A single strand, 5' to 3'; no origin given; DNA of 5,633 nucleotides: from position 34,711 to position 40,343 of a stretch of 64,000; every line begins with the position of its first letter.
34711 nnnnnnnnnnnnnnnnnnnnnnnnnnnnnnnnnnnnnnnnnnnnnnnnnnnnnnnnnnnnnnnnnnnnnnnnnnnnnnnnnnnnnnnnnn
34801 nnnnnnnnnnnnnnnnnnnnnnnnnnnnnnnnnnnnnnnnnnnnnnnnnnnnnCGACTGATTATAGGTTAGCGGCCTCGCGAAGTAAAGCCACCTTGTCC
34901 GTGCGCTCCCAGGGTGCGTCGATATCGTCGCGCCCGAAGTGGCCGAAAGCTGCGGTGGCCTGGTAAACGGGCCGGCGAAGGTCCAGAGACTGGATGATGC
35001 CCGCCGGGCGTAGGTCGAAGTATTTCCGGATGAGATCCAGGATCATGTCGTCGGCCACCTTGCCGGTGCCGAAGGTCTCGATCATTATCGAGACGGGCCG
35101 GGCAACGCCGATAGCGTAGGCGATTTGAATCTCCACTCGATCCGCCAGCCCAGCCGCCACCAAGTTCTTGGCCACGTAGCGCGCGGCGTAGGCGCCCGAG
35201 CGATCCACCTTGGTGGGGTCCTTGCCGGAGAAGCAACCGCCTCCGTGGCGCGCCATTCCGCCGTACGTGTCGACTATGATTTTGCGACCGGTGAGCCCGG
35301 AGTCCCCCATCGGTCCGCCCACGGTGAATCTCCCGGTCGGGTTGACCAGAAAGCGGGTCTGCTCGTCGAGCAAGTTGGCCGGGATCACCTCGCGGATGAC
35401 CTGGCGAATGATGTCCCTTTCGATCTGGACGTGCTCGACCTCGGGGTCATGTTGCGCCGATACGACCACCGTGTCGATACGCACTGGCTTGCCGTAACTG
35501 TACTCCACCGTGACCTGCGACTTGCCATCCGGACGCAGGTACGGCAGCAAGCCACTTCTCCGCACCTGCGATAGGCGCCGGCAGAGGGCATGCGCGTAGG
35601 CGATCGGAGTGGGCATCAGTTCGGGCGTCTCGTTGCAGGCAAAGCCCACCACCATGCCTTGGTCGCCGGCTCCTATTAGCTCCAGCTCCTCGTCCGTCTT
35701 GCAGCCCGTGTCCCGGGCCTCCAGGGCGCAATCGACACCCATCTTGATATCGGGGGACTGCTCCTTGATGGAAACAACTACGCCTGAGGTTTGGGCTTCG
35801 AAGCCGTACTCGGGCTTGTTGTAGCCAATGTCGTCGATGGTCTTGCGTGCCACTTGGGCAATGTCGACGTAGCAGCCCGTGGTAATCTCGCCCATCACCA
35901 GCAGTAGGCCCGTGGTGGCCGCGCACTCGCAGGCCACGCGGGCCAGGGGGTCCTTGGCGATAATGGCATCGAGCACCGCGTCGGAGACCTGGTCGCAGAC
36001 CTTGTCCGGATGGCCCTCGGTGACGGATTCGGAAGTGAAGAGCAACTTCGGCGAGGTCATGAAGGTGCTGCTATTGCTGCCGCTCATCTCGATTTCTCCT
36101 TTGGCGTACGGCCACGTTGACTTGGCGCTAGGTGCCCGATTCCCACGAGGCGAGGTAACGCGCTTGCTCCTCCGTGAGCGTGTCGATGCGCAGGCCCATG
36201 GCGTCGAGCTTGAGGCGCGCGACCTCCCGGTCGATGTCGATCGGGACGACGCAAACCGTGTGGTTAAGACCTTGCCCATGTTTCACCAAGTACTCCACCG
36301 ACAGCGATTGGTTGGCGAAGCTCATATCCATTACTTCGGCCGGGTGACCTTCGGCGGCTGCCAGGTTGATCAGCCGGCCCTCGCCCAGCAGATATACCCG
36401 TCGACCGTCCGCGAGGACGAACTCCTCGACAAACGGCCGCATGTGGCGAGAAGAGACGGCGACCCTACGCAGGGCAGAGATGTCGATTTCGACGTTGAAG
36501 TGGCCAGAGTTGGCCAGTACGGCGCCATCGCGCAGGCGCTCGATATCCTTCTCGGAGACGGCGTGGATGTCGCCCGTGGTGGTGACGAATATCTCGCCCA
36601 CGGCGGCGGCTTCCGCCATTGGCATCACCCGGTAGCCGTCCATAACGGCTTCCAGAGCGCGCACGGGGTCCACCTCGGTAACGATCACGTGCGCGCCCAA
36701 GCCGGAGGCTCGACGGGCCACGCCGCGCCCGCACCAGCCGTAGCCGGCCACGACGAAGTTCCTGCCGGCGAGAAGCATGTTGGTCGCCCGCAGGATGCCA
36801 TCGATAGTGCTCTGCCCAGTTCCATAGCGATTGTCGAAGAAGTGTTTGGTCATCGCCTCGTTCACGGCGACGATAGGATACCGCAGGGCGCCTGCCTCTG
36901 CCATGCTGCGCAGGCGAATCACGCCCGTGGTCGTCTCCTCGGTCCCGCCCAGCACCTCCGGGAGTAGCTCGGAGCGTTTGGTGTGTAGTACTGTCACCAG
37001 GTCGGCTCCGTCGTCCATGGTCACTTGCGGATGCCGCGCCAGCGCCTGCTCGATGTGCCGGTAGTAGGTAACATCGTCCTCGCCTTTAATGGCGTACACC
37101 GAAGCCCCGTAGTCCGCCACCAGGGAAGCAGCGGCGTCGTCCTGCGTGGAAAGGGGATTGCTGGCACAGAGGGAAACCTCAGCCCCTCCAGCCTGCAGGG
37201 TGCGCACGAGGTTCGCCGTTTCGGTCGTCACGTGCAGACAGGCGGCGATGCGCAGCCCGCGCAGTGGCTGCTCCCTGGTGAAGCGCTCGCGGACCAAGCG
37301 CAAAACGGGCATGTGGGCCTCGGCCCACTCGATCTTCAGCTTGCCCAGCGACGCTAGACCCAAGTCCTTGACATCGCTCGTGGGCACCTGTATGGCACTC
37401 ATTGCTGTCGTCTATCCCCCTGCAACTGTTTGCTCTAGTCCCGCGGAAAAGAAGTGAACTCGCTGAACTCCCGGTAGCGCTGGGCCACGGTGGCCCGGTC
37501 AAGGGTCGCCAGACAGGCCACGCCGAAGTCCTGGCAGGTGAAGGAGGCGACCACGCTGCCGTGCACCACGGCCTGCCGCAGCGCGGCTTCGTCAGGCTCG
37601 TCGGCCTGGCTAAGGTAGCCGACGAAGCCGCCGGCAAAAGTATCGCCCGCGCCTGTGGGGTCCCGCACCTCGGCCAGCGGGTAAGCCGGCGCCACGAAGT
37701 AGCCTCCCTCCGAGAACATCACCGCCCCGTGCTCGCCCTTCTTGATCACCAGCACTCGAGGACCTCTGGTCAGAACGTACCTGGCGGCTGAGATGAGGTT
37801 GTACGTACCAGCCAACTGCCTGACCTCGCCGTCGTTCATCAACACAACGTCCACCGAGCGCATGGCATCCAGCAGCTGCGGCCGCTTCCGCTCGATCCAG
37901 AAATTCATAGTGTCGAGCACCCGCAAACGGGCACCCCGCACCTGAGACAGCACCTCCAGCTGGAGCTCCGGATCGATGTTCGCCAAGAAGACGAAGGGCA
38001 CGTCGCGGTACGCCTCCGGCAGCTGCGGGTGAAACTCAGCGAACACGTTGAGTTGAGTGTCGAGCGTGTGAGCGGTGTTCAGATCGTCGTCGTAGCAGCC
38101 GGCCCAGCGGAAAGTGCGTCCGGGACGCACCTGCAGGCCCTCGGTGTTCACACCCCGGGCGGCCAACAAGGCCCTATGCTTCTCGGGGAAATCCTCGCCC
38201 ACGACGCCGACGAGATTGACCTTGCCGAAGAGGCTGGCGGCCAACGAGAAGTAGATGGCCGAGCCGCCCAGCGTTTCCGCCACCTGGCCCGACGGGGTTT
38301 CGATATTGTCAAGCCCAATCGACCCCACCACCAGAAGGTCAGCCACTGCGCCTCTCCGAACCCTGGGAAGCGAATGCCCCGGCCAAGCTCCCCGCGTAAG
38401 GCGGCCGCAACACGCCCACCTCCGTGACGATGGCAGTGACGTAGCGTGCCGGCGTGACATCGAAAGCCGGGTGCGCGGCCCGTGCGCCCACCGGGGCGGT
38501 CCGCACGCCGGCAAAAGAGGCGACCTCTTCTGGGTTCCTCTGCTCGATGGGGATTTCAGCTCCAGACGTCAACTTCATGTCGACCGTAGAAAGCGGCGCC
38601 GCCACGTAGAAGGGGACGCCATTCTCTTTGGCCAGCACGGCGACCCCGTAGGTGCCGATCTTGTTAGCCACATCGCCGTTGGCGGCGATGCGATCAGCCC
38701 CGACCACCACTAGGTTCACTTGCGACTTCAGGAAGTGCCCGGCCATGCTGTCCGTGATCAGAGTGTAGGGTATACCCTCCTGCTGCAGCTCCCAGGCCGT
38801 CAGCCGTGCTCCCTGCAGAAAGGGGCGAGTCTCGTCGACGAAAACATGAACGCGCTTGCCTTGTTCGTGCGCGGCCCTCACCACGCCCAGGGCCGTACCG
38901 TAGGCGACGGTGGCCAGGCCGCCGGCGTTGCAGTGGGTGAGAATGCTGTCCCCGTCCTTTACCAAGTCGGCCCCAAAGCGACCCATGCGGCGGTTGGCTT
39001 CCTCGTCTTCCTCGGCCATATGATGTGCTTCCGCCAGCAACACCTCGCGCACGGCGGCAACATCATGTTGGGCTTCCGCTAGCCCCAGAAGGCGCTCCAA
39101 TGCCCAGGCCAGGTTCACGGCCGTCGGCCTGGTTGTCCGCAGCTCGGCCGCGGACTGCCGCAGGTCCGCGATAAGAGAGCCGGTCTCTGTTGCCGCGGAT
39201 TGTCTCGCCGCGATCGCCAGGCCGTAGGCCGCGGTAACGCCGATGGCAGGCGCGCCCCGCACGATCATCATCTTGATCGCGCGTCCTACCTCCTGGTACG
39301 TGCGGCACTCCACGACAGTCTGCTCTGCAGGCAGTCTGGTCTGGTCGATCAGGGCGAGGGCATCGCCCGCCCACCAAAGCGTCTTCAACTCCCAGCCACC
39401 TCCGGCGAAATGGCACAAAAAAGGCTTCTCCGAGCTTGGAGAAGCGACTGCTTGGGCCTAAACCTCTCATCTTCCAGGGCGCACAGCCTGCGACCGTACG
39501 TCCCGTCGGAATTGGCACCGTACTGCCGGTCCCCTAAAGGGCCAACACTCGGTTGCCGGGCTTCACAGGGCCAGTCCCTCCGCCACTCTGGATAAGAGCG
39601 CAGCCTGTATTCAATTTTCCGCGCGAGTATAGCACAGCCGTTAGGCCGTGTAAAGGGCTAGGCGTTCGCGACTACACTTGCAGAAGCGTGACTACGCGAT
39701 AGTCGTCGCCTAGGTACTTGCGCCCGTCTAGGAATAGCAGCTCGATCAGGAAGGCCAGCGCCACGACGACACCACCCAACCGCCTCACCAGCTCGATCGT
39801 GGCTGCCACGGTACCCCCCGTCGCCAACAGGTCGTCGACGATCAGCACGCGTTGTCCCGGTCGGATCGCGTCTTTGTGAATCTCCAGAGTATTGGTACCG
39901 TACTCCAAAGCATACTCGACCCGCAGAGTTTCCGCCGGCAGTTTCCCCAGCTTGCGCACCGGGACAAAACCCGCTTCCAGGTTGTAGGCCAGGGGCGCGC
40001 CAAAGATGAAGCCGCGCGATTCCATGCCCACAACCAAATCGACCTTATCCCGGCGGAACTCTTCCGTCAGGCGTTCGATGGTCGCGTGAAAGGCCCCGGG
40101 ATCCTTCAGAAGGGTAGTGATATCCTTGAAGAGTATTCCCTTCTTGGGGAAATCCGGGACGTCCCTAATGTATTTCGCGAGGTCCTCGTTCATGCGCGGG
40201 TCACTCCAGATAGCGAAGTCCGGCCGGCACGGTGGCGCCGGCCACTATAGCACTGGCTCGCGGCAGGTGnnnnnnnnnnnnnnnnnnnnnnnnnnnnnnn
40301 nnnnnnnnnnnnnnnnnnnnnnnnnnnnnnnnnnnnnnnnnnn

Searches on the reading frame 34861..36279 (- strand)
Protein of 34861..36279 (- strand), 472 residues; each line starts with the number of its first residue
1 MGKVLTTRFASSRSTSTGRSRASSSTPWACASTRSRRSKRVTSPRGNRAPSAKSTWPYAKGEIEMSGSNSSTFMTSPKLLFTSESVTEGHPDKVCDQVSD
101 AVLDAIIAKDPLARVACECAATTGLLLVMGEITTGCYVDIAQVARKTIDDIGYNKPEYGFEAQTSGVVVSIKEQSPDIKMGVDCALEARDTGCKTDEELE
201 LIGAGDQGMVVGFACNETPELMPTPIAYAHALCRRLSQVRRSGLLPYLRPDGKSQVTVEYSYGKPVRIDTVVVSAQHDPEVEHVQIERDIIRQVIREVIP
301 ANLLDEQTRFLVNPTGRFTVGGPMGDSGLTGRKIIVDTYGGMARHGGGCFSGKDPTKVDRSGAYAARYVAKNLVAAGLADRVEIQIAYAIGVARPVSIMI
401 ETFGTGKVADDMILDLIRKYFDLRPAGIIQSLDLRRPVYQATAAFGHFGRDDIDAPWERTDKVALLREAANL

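Call 67: search_protein_families(library=pfam, proteins=[window:34861-36279:-], max_evalue=0.00001)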
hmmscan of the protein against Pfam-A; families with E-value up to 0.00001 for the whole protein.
window:34861-36279:- (472 aa): 3 families
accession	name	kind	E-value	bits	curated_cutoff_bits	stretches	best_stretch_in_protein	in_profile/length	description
PF02773.21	S-AdoMet_synt_C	-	3.4e-68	228.3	25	1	320-459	1-138/138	S-adenosylmethionine synthetase, C-terminal domain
PF02772.21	S-AdoMet_synt_M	-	6.8e-49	165.4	29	1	202-318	2-120/120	S-adenosylmethionine synthetase, central domain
PF00438.25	S-AdoMet_synt_N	-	2e-43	147.4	33.1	1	79-176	2-99/99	S-adenosylmethionine synthetase, N-terminal domain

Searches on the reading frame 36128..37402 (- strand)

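Call 67: search_protein_families(library=pfam, proteins=[window:36128-37402:-], max_evalue=0.00001)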
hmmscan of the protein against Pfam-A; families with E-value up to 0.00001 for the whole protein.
window:36128-37402:- (424 aa): 3 families
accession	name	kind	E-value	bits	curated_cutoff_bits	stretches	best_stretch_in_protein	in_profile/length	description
PF05221.23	AdoHcyase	-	1.9e-62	211.6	25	2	10-141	3-138/299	S-adenosyl-L-homocysteine hydrolase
PF00670.27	AdoHcyase_NAD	-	7.2e-50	169.7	27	1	191-351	1-161/162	S-adenosyl-L-homocysteine hydrolase, NAD binding domain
PF02826.25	2-Hacid_dh_C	-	7.8e-06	25.8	25.1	0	210-301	33-128/178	D-isomer specific 2-hydroxyacid dehydrogenase, NAD binding domain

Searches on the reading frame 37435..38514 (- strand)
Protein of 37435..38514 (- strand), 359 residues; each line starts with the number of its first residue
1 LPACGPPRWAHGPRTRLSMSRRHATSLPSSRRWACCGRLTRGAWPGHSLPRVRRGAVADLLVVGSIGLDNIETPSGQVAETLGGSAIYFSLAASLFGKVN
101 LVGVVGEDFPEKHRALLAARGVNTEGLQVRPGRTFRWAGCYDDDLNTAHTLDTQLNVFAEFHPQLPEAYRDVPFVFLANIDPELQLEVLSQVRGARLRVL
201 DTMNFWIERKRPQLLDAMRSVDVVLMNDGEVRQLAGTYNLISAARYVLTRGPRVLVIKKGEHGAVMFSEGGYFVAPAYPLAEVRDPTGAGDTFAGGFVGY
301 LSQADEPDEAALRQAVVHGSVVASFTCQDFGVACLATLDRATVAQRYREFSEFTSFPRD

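Call 67: search_protein_families(library=pfam, proteins=[window:37435-38514:-], max_evalue=0.00001)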
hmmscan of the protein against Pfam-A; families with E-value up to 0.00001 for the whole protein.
window:37435-38514:- (359 aa): 1 family
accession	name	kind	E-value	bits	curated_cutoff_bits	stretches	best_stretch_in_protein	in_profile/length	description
PF00294.29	PfkB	-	7e-27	95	25.8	1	76-332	29-295/302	pfkB family carbohydrate kinase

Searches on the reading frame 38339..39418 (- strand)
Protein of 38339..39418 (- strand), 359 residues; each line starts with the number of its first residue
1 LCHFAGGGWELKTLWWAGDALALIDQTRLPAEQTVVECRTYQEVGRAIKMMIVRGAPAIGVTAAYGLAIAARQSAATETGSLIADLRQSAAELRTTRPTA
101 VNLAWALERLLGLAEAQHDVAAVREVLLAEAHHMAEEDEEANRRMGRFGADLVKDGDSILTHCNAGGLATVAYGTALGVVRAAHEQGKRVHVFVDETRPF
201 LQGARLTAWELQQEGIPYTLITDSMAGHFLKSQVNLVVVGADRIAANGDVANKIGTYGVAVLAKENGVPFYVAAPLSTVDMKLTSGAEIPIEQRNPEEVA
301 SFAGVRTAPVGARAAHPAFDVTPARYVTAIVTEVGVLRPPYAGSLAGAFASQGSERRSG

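Call 67: search_protein_families(library=pfam, proteins=[window:38339-39418:-], max_evalue=0.00001)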
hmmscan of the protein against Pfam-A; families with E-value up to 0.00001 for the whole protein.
window:38339-39418:- (359 aa): 1 family
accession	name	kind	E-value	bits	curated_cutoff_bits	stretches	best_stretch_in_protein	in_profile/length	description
PF01008.23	IF-2B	-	3.2e-96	322.3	22.4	1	53-339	2-280/280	Initiation factor 2 subunit family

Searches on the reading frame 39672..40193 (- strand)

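Call 67: search_protein_families(library=pfam, proteins=[window:39672-40193:-], max_evalue=0.00001)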
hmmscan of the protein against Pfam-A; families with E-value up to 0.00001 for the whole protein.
window:39672-40193:- (173 aa): 1 family
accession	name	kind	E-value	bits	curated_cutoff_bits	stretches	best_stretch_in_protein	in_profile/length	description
PF00156.33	Pribosyltran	-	2.9e-16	59.6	26.3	1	31-156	7-125/158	Phosphoribosyl transferase domain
